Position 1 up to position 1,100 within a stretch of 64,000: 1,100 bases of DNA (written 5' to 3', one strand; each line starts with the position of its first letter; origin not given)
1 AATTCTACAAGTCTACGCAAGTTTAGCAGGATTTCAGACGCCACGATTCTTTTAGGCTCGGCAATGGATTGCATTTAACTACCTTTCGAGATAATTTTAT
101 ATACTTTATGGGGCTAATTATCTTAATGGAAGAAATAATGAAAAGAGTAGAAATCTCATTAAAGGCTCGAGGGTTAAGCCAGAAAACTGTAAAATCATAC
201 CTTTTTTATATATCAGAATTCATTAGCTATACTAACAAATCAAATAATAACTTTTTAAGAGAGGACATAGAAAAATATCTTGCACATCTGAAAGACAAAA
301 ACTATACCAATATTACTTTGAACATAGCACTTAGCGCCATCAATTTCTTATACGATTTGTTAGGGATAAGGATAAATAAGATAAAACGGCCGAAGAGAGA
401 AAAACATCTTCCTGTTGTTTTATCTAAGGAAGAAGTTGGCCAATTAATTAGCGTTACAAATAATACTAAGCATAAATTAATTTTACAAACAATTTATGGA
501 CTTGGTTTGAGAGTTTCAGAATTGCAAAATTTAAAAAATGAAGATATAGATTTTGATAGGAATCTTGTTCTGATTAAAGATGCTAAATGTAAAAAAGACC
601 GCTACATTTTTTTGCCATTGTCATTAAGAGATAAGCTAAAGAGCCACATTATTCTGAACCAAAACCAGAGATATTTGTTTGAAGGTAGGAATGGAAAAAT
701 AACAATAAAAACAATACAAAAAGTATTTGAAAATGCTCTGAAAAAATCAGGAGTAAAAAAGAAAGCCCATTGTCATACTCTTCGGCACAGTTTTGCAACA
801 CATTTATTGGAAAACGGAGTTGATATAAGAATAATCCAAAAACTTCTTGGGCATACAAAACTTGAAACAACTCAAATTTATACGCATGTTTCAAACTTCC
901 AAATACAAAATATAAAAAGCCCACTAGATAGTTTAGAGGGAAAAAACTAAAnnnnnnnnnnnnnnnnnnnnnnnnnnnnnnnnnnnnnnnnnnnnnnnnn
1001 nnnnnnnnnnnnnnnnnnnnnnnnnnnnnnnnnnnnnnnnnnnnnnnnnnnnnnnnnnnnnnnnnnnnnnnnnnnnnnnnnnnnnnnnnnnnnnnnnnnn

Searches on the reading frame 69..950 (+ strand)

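Call 14: search_protein_families(library=pfam, proteins=[window:69-950:+], max_evalue=0.001)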
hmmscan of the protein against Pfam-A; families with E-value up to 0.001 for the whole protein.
window:69-950:+ (293 aa): 4 families
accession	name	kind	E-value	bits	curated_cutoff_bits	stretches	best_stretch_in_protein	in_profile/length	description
PF00589.27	Phage_integrase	-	8.9e-39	133.5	27.1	1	117-275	2-169/172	Phage integrase family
PF13495.12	Phage_int_SAM_4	-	6.5e-14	52.5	27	1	24-96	2-76/85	Phage integrase, N-terminal SAM-like domain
PF02899.23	Phage_int_SAM_1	-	2.4e-07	31.4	22.3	1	32-97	10-78/83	Phage integrase, N-terminal SAM-like domain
PF16795.10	Phage_integr_3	-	2.7e-05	24.6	27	0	117-231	3-125/161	Archaeal phage integrase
